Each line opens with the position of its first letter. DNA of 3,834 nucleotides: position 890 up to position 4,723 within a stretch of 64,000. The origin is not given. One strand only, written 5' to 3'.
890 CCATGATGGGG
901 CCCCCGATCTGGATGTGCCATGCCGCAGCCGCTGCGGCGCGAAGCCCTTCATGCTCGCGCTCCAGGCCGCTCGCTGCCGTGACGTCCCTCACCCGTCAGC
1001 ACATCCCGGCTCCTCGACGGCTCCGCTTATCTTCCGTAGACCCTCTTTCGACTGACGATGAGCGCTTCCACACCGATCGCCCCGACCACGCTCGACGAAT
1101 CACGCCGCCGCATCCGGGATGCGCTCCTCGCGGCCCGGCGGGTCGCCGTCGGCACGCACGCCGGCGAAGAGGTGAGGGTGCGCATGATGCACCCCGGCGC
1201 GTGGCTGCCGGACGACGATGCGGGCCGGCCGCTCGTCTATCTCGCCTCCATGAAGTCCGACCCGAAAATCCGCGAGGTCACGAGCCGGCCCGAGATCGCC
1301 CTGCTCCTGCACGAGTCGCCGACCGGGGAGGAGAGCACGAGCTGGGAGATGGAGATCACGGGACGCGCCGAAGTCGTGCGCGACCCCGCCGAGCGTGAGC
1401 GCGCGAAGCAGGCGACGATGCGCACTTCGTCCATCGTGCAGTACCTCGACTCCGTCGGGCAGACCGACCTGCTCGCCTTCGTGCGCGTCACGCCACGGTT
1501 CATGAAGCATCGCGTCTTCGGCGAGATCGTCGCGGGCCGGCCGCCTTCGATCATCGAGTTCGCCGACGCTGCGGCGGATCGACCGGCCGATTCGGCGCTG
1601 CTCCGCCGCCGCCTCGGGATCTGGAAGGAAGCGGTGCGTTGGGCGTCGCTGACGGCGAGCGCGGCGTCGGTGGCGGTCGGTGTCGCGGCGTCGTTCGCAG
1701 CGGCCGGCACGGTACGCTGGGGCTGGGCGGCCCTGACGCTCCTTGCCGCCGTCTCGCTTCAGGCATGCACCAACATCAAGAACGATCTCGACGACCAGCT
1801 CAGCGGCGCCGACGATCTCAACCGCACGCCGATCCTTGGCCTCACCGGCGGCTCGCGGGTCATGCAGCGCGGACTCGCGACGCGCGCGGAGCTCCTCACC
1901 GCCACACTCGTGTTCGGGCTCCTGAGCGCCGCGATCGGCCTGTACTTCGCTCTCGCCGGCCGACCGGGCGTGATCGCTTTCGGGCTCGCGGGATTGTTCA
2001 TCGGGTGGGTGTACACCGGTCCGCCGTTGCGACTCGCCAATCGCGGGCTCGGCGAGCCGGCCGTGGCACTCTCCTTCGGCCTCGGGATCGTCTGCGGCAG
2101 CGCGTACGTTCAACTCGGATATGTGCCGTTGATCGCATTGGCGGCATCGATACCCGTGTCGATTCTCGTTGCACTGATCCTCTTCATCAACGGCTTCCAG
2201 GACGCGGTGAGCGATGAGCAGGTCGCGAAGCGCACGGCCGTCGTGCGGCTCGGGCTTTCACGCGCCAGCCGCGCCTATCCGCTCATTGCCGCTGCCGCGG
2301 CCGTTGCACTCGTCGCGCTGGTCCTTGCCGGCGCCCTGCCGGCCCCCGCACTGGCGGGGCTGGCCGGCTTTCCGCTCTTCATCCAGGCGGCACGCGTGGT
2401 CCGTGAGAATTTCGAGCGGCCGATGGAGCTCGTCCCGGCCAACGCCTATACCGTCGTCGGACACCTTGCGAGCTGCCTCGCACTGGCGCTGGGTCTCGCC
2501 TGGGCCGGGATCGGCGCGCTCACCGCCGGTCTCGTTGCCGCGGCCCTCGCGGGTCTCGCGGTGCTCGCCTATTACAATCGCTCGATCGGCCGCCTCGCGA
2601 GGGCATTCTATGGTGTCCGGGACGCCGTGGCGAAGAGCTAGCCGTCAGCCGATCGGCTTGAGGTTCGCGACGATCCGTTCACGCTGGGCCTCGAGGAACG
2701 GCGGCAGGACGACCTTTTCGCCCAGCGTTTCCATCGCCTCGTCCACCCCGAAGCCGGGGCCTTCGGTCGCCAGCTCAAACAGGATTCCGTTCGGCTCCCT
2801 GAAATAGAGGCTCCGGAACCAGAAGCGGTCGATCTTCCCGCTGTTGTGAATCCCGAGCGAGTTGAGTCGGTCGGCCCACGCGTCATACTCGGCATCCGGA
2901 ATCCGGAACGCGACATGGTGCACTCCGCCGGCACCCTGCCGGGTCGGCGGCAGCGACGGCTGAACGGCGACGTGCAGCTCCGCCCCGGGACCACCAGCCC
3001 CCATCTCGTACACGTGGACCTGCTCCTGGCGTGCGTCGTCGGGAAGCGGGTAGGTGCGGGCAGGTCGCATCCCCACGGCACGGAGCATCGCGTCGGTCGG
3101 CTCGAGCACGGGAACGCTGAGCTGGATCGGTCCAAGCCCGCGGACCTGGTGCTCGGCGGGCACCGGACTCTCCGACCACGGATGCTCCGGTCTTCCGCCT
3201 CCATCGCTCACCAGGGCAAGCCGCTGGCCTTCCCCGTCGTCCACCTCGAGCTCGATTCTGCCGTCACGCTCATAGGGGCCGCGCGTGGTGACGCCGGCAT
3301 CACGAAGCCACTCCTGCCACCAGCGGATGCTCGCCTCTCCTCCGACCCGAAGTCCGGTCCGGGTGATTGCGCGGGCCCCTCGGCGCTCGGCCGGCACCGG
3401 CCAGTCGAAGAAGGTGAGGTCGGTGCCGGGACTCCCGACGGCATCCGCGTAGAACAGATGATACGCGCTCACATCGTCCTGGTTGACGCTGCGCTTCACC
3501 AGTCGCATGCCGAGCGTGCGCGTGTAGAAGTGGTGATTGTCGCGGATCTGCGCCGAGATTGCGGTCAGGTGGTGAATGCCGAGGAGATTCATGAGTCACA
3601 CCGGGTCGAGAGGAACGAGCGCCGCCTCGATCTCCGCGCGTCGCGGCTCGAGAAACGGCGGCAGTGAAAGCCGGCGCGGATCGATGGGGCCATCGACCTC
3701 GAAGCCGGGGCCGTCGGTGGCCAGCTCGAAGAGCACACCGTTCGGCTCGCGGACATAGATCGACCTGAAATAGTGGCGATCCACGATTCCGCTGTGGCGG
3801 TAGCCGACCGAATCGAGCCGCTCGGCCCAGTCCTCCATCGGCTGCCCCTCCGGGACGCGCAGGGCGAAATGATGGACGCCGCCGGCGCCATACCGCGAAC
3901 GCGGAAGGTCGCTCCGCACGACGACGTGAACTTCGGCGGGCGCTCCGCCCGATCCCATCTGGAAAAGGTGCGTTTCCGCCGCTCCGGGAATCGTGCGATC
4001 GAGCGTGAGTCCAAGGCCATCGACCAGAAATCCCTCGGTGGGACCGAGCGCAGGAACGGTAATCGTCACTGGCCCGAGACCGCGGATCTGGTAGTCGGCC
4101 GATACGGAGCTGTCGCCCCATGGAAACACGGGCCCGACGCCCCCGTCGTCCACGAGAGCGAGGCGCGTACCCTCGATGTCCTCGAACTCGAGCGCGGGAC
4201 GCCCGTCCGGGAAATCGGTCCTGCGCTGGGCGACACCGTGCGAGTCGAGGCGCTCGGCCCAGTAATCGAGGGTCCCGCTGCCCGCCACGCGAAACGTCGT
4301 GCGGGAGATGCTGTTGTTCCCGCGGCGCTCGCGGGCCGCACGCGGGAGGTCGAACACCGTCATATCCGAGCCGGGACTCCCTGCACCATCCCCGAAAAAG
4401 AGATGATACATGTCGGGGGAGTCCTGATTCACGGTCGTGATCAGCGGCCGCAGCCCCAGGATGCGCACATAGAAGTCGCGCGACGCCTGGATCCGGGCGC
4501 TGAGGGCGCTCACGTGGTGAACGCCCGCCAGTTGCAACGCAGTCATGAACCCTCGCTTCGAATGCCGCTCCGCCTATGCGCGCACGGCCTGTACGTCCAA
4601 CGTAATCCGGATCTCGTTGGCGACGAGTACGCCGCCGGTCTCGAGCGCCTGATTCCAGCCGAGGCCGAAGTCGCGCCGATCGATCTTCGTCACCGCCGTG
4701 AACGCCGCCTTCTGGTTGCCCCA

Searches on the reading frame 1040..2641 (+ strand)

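Call 92: search_protein_families(library=pfam, proteins=[window:1040-2641:+], max_evalue=0.0001)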
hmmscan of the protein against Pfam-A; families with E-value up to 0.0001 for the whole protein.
window:1040-2641:+ (533 aa): 2 families
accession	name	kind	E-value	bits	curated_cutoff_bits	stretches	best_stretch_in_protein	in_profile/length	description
PF01040.23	UbiA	-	1.4e-22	80.6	34.2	1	213-461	5-240/250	UbiA prenyltransferase family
PF01243.27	PNPOx_N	-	8.9e-05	23.3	28.1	0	25-126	5-89/120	Pyridoxamine 5'-phosphate oxidase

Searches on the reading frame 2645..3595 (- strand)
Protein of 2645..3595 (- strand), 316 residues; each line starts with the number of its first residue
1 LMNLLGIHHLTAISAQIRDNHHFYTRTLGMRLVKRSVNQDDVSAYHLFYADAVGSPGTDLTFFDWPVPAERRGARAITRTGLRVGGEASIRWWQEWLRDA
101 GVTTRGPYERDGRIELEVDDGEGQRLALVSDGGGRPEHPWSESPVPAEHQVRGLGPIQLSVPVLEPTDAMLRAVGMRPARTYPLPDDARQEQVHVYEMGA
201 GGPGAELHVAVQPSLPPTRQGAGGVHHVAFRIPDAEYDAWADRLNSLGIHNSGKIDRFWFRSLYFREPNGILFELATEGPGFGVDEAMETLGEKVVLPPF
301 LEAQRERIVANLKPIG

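Call 92: search_protein_families(library=pfam, proteins=[window:2645-3595:-], max_evalue=0.0001)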
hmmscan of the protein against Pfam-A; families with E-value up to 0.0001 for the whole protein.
window:2645-3595:- (316 aa): 1 family
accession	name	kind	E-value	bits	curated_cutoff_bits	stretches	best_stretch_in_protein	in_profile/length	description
PF00903.31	Glyoxalase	-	3.6e-14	53.6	20.6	1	173-275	22-121/121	Glyoxalase/Bleomycin resistance protein/Dioxygenase superfamily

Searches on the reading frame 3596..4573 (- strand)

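Call 92: search_protein_families(library=pfam, proteins=[window:3596-4573:-], max_evalue=0.0001)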
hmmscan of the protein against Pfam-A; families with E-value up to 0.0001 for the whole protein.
window:3596-4573:- (325 aa): 2 families
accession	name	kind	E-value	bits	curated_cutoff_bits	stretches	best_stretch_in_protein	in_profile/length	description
PF00903.31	Glyoxalase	-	2.7e-14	54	20.6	1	166-284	2-121/121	Glyoxalase/Bleomycin resistance protein/Dioxygenase superfamily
PF13669.12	Glyoxalase_4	-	3.2e-05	24.6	27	0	169-259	3-92/109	Glyoxalase/Bleomycin resistance protein/Dioxygenase superfamily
